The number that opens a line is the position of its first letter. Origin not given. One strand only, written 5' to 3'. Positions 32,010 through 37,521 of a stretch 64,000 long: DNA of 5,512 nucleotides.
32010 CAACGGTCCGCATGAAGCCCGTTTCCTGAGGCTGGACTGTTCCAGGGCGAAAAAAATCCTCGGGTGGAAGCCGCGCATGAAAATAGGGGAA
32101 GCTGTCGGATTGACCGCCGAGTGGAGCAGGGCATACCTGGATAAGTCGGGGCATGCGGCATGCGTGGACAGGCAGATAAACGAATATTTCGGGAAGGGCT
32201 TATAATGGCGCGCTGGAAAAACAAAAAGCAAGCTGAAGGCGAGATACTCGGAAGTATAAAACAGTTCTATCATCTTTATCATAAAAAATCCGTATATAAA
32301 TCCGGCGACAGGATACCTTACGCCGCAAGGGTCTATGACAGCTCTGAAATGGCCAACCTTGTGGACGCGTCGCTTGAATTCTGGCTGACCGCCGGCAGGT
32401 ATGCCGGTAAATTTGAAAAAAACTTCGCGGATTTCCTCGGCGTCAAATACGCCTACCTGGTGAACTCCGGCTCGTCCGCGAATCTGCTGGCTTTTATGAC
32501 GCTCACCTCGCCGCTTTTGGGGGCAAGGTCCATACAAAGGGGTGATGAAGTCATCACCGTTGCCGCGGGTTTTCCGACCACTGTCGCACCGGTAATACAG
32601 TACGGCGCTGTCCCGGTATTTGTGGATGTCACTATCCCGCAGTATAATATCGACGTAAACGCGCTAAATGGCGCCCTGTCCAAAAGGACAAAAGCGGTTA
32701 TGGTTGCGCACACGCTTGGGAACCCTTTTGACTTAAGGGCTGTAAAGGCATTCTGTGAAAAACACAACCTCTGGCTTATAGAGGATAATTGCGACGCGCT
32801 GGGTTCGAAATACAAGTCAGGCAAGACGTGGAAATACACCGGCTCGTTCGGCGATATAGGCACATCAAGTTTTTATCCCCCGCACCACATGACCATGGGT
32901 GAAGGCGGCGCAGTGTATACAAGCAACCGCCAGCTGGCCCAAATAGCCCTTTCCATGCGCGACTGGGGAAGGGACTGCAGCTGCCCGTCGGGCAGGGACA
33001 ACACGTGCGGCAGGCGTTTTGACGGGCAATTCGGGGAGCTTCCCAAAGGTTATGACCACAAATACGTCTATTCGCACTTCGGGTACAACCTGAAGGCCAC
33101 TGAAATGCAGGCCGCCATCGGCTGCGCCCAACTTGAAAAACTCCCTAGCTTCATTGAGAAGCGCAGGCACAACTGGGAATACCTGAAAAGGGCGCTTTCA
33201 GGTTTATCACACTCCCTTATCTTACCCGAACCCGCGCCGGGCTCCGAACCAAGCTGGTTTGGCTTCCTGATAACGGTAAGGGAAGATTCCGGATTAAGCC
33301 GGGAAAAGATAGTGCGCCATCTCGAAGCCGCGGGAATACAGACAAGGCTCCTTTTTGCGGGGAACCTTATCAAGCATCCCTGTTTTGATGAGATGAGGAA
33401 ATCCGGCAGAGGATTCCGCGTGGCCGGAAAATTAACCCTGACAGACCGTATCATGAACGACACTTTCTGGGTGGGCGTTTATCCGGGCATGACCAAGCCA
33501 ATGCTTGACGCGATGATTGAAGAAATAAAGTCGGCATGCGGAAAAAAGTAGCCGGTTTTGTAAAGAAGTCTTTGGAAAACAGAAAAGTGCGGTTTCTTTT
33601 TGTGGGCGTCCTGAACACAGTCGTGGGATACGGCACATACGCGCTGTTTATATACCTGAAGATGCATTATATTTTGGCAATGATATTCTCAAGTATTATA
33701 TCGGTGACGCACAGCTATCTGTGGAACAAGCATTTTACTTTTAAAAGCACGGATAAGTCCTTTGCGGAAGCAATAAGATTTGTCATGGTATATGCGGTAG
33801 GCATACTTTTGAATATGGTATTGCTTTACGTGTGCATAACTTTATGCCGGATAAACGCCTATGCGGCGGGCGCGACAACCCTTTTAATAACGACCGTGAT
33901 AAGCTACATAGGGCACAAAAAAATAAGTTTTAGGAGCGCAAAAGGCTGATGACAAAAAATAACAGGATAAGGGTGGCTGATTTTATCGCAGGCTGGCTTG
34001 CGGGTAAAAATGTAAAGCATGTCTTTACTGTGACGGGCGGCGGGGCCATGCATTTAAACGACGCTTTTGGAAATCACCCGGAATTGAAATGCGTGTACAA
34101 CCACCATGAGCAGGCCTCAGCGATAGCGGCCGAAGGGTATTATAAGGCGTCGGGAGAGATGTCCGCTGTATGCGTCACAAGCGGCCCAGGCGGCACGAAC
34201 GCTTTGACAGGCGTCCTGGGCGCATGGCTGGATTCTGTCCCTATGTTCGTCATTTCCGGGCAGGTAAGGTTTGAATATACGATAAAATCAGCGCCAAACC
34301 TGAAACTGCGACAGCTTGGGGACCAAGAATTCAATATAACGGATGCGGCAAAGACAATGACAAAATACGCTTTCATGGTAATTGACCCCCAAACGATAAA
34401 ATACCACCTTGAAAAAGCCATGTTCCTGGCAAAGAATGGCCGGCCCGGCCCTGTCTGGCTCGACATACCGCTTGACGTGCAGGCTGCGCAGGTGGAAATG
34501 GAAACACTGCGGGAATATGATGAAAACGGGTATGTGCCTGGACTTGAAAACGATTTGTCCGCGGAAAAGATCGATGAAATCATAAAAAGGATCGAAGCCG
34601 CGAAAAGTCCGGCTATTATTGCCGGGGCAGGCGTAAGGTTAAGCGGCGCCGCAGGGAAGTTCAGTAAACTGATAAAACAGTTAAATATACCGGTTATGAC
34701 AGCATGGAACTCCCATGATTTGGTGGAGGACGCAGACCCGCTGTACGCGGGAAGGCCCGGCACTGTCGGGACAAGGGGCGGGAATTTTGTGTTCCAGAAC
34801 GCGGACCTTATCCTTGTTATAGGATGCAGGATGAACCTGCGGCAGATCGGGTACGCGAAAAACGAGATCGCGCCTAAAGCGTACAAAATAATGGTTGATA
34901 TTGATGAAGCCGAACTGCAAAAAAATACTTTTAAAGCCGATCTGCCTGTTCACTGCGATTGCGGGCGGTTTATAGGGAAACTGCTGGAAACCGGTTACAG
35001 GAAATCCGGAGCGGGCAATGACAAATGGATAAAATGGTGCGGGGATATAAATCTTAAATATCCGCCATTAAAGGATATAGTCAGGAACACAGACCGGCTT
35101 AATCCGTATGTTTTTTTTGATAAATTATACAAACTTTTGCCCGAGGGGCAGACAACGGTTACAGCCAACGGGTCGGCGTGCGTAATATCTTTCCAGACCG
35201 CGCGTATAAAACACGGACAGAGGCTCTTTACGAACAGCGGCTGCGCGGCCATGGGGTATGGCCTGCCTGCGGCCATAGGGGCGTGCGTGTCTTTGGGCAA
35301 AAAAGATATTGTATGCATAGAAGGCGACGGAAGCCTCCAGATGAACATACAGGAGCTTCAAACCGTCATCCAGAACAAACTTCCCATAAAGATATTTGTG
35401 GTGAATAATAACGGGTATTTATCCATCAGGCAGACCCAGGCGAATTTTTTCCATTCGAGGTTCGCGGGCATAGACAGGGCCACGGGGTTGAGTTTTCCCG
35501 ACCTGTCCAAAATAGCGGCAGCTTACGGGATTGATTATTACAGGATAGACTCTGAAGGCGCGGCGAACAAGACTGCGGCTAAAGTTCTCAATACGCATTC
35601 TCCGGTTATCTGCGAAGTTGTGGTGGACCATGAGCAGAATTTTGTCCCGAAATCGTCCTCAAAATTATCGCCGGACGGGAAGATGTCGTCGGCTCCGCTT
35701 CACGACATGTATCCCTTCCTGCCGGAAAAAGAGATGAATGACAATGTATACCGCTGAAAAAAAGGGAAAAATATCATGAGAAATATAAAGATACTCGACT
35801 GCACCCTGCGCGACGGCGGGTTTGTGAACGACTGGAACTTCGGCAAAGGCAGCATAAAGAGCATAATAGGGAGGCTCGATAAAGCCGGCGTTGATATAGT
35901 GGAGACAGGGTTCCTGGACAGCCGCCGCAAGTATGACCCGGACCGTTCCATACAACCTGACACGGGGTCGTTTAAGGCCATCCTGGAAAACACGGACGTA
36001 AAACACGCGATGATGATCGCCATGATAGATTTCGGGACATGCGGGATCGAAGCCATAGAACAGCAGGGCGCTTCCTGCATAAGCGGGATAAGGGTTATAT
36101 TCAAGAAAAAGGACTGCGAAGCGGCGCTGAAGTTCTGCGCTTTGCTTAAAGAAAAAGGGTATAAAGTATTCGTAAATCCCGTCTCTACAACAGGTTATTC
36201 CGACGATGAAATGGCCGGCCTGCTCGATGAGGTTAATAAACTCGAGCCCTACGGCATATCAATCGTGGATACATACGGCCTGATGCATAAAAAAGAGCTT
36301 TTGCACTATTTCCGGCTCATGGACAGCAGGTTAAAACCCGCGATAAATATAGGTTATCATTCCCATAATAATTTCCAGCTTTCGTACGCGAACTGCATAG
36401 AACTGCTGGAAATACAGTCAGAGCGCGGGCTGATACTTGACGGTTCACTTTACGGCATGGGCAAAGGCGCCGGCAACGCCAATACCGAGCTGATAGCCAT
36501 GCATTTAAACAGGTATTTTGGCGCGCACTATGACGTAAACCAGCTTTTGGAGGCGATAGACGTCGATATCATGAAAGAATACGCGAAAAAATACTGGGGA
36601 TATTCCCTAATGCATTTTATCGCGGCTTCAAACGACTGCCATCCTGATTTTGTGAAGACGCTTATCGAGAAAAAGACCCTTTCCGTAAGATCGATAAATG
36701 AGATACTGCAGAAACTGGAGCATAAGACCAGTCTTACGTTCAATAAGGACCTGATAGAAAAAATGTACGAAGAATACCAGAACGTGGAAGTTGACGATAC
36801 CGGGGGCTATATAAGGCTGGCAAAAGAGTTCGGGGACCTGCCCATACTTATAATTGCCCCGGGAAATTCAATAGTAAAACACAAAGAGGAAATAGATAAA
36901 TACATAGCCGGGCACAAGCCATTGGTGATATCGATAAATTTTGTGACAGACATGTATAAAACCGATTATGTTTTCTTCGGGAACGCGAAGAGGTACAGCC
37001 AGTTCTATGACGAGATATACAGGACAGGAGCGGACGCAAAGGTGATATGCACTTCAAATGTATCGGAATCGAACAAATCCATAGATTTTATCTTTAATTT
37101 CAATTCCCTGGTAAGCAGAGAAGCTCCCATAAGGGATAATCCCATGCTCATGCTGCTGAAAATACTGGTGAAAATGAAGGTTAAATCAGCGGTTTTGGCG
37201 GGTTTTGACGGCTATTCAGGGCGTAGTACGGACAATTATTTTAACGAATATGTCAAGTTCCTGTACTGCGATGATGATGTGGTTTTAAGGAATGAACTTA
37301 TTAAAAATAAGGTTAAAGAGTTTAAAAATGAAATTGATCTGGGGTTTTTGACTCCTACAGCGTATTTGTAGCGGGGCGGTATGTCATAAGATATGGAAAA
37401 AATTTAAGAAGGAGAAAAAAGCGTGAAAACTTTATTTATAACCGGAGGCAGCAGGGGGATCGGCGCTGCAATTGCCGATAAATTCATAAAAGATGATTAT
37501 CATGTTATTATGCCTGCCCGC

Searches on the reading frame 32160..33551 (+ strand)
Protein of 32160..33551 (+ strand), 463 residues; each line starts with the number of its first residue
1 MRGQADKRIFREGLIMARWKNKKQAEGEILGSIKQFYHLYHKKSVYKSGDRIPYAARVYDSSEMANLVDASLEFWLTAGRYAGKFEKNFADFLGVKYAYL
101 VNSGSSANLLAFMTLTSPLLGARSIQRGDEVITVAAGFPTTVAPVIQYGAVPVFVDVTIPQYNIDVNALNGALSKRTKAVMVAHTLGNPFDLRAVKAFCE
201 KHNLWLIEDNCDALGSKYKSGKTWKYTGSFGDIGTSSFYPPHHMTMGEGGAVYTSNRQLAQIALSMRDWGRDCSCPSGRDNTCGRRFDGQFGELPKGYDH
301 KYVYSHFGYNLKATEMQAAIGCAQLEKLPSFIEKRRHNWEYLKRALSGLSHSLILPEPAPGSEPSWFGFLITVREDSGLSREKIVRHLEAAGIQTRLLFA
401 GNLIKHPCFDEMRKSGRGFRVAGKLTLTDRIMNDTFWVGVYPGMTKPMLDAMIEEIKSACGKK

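Call 9: search_protein_families(library=pfam, proteins=[window:32160-33551:+], max_evalue=0.01)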
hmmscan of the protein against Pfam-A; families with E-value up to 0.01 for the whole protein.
window:32160-33551:+ (463 aa): 5 families
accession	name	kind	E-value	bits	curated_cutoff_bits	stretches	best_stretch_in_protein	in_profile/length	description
PF01041.23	DegT_DnrJ_EryC1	-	1e-88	298.5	19.8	1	63-456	7-359/360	DegT/DnrJ/EryC1/StrS aminotransferase family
PF01212.27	Beta_elim_lyase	-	1.1e-05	25.4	27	1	84-239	36-198/288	Beta-eliminating lyase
PF00155.27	Aminotran_1_2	-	0.00015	21.5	19.7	1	82-209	44-185/361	Aminotransferase class I and II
PF01053.26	Cys_Met_Meta_PP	-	0.0014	17.7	27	1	84-211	56-175/381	Cys/Met metabolism PLP-dependent enzyme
PF00266.25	Aminotran_5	-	0.0033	16.9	21.5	1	78-216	41-182/371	Aminotransferase class-V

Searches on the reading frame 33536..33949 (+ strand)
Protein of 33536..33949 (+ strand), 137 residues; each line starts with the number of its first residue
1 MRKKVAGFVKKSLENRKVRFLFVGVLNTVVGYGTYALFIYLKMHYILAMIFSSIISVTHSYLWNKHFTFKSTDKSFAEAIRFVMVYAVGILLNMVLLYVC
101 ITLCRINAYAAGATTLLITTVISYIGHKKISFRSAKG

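Call 29: search_protein_families(library=pfam, proteins=[window:33536-33949:+], max_evalue=0.01)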
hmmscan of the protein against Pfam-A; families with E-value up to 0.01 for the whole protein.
window:33536-33949:+ (137 aa): 1 family
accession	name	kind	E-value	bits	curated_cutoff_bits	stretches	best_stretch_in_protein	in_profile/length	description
PF04138.20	GtrA_DPMS_TM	-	5.7e-25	88.2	26.1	1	19-132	1-117/117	GtrA/DPMS, transmembrane domain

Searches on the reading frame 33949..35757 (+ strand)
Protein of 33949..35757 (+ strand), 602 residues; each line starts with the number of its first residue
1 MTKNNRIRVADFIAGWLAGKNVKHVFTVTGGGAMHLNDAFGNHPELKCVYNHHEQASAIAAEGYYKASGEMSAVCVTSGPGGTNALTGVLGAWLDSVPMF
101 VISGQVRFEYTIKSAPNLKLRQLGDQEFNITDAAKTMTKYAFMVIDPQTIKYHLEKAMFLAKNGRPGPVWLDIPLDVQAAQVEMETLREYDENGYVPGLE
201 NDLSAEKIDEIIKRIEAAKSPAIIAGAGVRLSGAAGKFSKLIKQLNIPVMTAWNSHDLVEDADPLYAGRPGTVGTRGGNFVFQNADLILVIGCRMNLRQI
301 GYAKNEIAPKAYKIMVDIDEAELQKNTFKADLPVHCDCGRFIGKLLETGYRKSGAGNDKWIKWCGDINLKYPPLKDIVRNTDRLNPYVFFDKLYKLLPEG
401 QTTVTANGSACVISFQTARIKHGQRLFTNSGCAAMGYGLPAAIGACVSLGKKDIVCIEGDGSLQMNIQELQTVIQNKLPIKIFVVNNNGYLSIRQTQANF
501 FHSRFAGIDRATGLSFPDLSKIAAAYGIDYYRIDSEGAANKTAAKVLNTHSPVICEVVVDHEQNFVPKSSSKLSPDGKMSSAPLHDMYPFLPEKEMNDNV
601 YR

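Call 9: search_protein_families(library=pfam, proteins=[window:33949-35757:+], max_evalue=0.01)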
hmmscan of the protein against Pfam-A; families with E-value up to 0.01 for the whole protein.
window:33949-35757:+ (602 aa): 3 families
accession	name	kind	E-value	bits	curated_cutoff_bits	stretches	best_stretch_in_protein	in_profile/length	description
PF02775.26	TPP_enzyme_C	-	4.4e-35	121.1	21.9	1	408-557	3-151/151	Thiamine pyrophosphate enzyme, C-terminal TPP binding domain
PF00205.28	TPP_enzyme_M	-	7.5e-33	113.6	30.4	1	208-345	1-137/137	Thiamine pyrophosphate enzyme, central domain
PF02776.23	TPP_enzyme_N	-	3.1e-32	111.3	26.8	1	8-111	2-105/119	Thiamine pyrophosphate enzyme, N-terminal TPP binding domain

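Call 66: search_protein_families(library=ncbifam, proteins=[window:33949-35757:+], max_evalue=0.00001)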
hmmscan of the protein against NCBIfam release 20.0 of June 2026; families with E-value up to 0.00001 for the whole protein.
window:33949-35757:+ (602 aa): 54 families (the best 25 are shown)
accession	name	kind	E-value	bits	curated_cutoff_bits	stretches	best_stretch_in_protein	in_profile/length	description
TIGR00118.1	acolac_lg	equivalog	1.7e-106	356.9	538.35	1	10-568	4-543/557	biosynthetic-type acetolactate synthase large subunit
NF004710.0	PRK06048.1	equivalog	2.5e-100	336.6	976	1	3-568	4-546/561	acetolactate synthase large subunit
NF006524.0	PRK08978.1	equivalog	1.3e-96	324.1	738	1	10-568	4-533/548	acetolactate synthase 2 catalytic subunit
NF005860.0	PRK07789.1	equivalog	2.9e-92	310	881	1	5-576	32-595/615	acetolactate synthase large subunit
NF004919.0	PRK06276.1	equivalog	3.7e-92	309.5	866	1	10-564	4-543/582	acetolactate synthase large subunit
NF005651.0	PRK07418.1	subfamily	3.8e-92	309.4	942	1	5-569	17-569/617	acetolactate synthase large subunit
NF006016.1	PRK08155.1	equivalog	1.8e-90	304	870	1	7-567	3-540/554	acetolactate synthase large subunit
NF005228.0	PRK06725.1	equivalog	4.3e-90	302.5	991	1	10-568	19-554/571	acetolactate synthase large subunit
NF005824.0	PRK07710.1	equivalog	6.6e-89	298.8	976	1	6-567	16-556/573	acetolactate synthase large subunit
NF006319.0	PRK08527.1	equivalog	1.3e-87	294.6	905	1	9-568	6-547/565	acetolactate synthase large subunit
NF006581.0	PRK09107.1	equivalog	3.1e-87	293.3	974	1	4-570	8-564/595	acetolactate synthase 3 large subunit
NF005584.0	PRK07282.1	equivalog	2.8e-86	290.3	970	1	11-568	14-549/566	acetolactate synthase large subunit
NF005058.0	PRK06466.1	equivalog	8.1e-84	282.1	951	1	10-567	7-555/574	acetolactate synthase 3 large subunit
NF006052.0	PRK08199.1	subfamily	7.2e-78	262.3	539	1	7-565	8-543/559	thiamine pyrophosphate protein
NF005409.0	PRK06965.1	equivalog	8.2e-78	262.3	1035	1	9-538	23-539/587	acetolactate synthase 3 catalytic subunit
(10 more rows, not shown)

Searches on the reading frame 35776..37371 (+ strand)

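Call 9: search_protein_families(library=pfam, proteins=[window:35776-37371:+], max_evalue=0.01)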
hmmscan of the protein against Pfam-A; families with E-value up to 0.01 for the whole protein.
window:35776-37371:+ (531 aa): 1 family
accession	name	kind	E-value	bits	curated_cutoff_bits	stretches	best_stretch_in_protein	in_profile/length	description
PF00682.25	HMGL-like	-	1.6e-21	77.3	29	1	4-258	2-254/260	HMGL-like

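Call 66: search_protein_families(library=ncbifam, proteins=[window:35776-37371:+], max_evalue=0.00001)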
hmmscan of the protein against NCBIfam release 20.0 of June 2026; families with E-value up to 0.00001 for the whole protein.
window:35776-37371:+ (531 aa): 13 families
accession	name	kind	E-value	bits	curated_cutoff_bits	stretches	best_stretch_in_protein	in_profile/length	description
NF006049.0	PRK08195.1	subfamily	5.8e-27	94.6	229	1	2-264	6-266/344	4-hyroxy-2-oxovalerate/4-hydroxy-2-oxopentanoic acid aldolase,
TIGR03217.1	4OH_2_O_val_ald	equivalog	1.4e-23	83.7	286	1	3-261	2-258/334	4-hydroxy-2-oxovalerate aldolase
TIGR02090.1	LEU1_arch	subfamily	3.6e-15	55.9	484.75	1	4-255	1-247/363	isopropylmalate/citramalate/homocitrate synthases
NF002085.0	PRK00915.1-2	subfamily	2e-13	49.9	517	1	2-255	12-260/504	2-isopropylmalate synthase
NF002088.0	PRK00915.1-5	equivalog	1e-11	44.1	697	0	161-255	165-257/514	2-isopropylmalate synthase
TIGR02146.1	LysS_fung_arch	equivalog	1.8e-10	40.6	413.55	1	6-251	1-242/344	homocitrate synthase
NF002086.0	PRK00915.1-3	equivalog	2.8e-10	39.3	532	0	161-245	168-251/516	2-isopropylmalate synthase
TIGR02660.1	nifV_homocitr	equivalog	3.9e-10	39.5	462.9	1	4-255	2-248/365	homocitrate synthase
NF041069.1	IPMS_Sufob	equivalog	2.5e-09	36.9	600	1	4-255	1-249/371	isopropylmalate synthase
NF042433.1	CitmalDyn_Leptosp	equivalog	1.6e-07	30.3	950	1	142-246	155-255/514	(R)-citramalate synthase CimA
TIGR00973.1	leuA_bact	equivalog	6.3e-07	28.2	598.7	0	161-245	163-246/494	2-isopropylmalate synthase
NF002087.0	PRK00915.1-4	equivalog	2.3e-06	26.4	729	0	156-245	163-251/516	2-isopropylmalate synthase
NF002084.0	PRK00915.1-1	equivalog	7.5e-06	24.7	748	0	160-245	165-249/523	2-isopropylmalate synthase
